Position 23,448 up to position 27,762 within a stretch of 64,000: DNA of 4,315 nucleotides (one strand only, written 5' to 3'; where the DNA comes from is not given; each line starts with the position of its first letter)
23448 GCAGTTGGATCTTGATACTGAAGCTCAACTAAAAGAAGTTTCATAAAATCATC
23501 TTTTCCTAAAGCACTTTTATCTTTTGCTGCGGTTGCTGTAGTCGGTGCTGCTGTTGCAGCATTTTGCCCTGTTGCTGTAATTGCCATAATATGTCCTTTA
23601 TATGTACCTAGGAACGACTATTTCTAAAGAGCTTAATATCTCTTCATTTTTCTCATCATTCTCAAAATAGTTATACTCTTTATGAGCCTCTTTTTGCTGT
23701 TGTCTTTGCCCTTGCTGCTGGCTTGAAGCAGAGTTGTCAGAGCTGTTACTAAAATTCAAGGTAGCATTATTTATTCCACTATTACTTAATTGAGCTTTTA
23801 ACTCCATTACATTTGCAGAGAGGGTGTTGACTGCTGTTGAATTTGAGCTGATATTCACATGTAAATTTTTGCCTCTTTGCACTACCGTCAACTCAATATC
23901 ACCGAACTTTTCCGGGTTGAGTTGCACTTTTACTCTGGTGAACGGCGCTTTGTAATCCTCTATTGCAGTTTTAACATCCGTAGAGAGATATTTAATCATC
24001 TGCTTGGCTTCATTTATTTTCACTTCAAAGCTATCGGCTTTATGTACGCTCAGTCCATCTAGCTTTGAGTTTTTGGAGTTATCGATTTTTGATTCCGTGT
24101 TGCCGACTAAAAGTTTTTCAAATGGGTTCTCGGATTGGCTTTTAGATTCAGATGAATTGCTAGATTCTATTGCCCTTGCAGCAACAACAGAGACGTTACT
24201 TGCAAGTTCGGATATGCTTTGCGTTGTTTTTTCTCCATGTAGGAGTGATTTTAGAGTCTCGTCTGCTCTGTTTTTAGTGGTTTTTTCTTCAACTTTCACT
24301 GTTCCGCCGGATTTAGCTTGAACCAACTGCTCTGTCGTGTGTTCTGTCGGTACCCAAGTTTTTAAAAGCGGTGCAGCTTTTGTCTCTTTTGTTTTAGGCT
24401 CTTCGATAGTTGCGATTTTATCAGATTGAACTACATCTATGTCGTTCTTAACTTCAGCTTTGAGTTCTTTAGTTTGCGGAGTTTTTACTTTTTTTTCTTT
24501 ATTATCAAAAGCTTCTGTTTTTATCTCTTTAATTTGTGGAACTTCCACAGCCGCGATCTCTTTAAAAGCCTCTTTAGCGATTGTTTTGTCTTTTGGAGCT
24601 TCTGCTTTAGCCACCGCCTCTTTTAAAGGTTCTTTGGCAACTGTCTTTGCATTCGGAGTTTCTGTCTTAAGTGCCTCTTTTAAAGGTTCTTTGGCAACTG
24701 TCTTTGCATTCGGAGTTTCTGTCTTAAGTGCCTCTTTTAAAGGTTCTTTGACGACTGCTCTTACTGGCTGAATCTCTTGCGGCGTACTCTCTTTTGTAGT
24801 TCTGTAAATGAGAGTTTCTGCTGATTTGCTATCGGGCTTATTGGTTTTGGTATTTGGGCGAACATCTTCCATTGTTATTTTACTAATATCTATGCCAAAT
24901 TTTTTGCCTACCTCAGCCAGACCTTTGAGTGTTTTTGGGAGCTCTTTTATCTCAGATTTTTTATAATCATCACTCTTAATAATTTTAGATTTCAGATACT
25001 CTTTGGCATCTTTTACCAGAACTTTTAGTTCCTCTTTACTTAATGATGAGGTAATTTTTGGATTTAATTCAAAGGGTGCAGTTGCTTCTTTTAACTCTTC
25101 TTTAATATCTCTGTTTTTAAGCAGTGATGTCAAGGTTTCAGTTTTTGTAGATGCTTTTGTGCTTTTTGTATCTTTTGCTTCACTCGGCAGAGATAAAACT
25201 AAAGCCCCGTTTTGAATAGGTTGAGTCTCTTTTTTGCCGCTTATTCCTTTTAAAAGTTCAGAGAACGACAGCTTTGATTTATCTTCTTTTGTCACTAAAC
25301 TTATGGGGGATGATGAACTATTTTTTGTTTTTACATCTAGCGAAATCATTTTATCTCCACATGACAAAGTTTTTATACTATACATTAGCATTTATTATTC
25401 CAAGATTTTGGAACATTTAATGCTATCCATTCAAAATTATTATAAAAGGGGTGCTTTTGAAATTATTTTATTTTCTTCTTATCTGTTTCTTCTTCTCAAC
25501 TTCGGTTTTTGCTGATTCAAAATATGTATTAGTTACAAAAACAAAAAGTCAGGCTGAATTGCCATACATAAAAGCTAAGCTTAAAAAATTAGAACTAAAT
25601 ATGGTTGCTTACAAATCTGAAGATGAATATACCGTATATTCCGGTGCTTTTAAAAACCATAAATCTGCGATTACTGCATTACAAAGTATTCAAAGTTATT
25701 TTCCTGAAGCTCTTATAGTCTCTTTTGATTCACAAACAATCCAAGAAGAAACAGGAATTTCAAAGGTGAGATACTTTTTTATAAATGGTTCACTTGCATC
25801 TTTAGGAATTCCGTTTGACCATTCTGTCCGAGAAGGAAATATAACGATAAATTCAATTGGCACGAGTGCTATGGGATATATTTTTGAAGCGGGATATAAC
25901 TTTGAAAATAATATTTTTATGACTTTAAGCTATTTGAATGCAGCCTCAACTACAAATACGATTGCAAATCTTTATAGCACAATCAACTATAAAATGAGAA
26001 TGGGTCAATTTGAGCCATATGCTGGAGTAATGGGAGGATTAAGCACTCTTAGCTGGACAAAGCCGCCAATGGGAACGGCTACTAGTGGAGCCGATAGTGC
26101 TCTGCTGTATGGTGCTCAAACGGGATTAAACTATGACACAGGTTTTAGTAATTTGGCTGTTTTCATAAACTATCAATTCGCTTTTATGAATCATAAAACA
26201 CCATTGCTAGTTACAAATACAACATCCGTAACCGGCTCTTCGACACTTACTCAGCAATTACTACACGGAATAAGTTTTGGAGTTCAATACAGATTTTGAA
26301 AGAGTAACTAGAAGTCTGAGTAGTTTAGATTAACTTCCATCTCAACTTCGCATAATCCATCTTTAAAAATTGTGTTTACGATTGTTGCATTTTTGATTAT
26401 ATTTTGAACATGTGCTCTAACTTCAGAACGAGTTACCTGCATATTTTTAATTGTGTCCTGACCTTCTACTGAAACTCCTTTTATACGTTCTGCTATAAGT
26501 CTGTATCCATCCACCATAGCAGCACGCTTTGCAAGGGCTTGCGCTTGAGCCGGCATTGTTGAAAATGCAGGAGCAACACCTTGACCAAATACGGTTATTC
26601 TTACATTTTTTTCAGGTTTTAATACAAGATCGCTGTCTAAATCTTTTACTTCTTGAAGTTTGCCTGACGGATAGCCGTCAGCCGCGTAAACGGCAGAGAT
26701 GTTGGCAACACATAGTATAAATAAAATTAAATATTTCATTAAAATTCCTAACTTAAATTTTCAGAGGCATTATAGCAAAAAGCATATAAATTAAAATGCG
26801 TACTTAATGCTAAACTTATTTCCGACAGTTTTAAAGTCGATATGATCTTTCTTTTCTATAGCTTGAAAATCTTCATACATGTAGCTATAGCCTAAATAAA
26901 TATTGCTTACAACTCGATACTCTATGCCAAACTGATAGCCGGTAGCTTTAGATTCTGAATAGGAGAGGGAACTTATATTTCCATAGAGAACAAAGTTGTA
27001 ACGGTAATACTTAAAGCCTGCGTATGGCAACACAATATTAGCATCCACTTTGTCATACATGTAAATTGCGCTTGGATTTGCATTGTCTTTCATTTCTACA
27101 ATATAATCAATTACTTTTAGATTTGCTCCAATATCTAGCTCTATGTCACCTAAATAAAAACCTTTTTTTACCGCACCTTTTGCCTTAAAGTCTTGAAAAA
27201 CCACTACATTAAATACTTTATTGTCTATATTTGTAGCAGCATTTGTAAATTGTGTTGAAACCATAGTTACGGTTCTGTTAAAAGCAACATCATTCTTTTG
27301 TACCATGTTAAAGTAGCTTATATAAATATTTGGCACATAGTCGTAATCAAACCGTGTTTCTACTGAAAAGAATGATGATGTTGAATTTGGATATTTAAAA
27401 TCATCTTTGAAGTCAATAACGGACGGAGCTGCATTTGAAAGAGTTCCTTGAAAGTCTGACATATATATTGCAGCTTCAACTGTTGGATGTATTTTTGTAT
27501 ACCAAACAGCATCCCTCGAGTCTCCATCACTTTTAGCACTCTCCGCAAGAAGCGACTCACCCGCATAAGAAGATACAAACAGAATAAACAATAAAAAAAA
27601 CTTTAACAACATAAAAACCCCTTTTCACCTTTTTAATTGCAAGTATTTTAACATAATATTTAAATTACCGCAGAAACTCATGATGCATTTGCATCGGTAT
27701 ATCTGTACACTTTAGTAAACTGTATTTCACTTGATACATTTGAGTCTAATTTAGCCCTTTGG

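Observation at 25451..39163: Candidate undescribed cell-surface assembly system: a 14-kb cluster next to, and apparently co-regulated with, the flagellar hook genes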

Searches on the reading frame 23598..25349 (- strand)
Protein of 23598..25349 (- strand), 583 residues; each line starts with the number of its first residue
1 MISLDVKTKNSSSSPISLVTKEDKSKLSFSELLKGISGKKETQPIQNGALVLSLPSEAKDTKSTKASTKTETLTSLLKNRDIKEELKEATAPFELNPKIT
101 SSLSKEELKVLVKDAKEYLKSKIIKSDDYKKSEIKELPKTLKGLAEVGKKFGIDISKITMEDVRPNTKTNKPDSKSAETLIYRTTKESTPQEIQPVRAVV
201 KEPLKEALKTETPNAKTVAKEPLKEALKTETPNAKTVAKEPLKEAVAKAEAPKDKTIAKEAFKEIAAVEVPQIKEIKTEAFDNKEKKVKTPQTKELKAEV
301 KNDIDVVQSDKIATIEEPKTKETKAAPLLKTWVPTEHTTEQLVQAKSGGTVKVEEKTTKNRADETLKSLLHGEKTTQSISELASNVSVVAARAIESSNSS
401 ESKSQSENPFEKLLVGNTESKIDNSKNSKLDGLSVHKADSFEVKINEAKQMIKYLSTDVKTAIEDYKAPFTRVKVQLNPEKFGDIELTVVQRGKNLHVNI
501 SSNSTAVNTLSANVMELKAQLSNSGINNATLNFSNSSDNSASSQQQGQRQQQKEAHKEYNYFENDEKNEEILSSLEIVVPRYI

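Call 100: search_protein_families(library=pfam, proteins=[window:23598-25349:-], max_evalue=0.001)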
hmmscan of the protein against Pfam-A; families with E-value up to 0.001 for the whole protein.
window:23598-25349:- (583 aa): 1 family
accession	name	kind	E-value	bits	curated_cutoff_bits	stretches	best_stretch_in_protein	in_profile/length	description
PF02120.21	Flg_hook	-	3.2e-12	46.5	29.8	1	462-540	4-83/85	Flagellar hook-length control protein FliK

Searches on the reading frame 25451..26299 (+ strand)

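Call 4: search_protein_families(library=pfam, proteins=[window:25451-26299:+], max_evalue=0.1)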
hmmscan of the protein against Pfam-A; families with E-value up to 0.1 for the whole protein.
window:25451-26299:+ (282 aa): 1 family
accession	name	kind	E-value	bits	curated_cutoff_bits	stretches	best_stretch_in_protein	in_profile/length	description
PF18041.7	MapZ_EC1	-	0.017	15.9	33.1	1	40-90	42-92/129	MapZ extracellular domain 1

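Call 5: search_protein_families(library=ncbifam, proteins=[window:25451-26299:+], max_evalue=0.1)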
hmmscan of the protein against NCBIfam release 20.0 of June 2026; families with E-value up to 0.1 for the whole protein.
window:25451-26299:+ (282 aa): 0 families

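Call 109: search_protein_families(library=padloc, proteins=[window:25451-26299:+], max_evalue=0.001)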
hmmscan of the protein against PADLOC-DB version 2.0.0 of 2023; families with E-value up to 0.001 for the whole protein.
window:25451-26299:+ (282 aa): 0 families

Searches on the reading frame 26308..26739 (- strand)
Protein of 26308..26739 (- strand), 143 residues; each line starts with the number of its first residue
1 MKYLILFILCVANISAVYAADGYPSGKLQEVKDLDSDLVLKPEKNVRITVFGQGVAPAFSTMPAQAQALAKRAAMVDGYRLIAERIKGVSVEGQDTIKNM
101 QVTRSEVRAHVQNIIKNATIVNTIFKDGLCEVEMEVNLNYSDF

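Call 4: search_protein_families(library=pfam, proteins=[window:26308-26739:-], max_evalue=0.1)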
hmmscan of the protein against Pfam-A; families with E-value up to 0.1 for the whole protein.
window:26308-26739:- (143 aa): 2 families
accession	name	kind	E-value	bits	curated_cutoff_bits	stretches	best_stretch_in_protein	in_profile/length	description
PF02169.21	LPP20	-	7.1e-06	26.8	25.9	1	64-136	17-96/97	LPP20 lipoprotein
PF20186.3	DUF6549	-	0.086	13.2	27.4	0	67-135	24-92/167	Family of unknown function (DUF6549)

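Call 5: search_protein_families(library=ncbifam, proteins=[window:26308-26739:-], max_evalue=0.1)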
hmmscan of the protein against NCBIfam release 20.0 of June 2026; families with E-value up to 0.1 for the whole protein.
window:26308-26739:- (143 aa): 1 family
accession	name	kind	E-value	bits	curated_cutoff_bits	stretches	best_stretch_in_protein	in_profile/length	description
TIGR04028.1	SBP_KPN_01854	hypoth_equivalog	0.024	13.2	468.5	1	37-128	206-293/509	TIGR04028 family ABC transporter substrate-binding protein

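Call 75: search_solved_structures(query=window:26308-26739:-, max_evalue=1, show_alignments=2)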
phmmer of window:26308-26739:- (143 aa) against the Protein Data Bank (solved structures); distinct sequences matched with E-value up to 1: 8.
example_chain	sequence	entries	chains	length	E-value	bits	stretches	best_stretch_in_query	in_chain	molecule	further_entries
9hmf_C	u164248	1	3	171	4e-20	75.4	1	43-139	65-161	Lipoprotein, putative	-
9yds_Aa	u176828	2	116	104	0.0002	24.6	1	63-128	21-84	Lipoprotein | FlgP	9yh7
9yfg_Ha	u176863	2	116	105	0.00032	24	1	63-128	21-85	Lipoprotein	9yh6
9yec_Fa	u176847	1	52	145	0.00061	23.1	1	63-128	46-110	Lipoprotein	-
8z5n_2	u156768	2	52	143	0.00085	22.6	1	64-137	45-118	Flagellar assembly lipoprotein FlgP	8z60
7jwb_D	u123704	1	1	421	0.35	14.2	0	62-102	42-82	autonomous human heavy chain variable domain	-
2ce0_A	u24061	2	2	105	0.89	12.8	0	30-97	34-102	CYTOCHROME C6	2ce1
2dge_A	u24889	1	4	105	0.95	12.7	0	30-97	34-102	Cytochrome c6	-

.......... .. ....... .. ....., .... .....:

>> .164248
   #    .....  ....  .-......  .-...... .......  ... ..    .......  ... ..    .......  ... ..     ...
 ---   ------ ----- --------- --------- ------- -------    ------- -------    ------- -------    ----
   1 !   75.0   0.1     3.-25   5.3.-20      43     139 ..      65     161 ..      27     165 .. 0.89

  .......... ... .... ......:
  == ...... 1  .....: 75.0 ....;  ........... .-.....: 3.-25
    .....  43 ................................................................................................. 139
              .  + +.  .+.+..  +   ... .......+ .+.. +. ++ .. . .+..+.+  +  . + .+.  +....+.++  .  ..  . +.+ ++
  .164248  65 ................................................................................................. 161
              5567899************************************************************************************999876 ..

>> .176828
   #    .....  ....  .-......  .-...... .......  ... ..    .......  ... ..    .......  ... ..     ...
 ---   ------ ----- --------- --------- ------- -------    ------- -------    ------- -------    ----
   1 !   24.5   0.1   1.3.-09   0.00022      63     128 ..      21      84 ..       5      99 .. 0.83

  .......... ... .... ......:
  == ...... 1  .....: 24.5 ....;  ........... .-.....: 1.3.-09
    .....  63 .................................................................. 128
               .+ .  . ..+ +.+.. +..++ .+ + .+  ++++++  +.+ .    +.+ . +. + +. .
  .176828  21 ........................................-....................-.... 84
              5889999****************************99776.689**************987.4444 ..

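Call 109: search_protein_families(library=padloc, proteins=[window:26308-26739:-], max_evalue=0.001)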
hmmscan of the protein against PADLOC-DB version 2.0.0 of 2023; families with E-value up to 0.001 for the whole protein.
window:26308-26739:- (143 aa): 0 families

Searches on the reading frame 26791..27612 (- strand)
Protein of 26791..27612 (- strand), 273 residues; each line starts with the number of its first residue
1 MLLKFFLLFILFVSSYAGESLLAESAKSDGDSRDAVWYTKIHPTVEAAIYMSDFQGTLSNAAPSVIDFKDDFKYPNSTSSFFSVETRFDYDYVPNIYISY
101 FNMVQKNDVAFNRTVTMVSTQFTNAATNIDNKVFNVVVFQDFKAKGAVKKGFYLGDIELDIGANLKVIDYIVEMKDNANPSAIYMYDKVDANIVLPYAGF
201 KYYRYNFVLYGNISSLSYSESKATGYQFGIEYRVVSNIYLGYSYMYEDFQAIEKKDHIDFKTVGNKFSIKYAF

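Call 4: search_protein_families(library=pfam, proteins=[window:26791-27612:-], max_evalue=0.1)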
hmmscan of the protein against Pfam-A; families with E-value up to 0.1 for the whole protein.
window:26791-27612:- (273 aa): 2 families
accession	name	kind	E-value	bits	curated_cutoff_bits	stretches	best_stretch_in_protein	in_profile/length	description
PF10358.15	NT-C2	-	0.003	17.7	25.2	1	103-162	46-102/143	N-terminal C2 in EEIG1 and EHBP1 proteins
PF13505.12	OMP_b-brl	-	0.0051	17.4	28.7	1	179-263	88-167/175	Outer membrane protein beta-barrel domain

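Call 5: search_protein_families(library=ncbifam, proteins=[window:26791-27612:-], max_evalue=0.1)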
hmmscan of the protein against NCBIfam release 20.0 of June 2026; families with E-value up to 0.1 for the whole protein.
window:26791-27612:- (273 aa): 1 family
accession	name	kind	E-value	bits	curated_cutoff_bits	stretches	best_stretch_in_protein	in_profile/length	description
TIGR04219.1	OMP_w_GlyGly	subfamily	3.2e-10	39.6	105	1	44-259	26-222/234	TIGR04219 family outer membrane beta-barrel protein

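Call 76: search_solved_structures(query=window:26791-27612:-, max_evalue=1)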
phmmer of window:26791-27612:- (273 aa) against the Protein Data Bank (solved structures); distinct sequences matched with E-value up to 1: 0.

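Call 109: search_protein_families(library=padloc, proteins=[window:26791-27612:-], max_evalue=0.001)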
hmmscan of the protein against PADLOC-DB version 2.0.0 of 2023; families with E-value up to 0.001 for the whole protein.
window:26791-27612:- (273 aa): 0 families
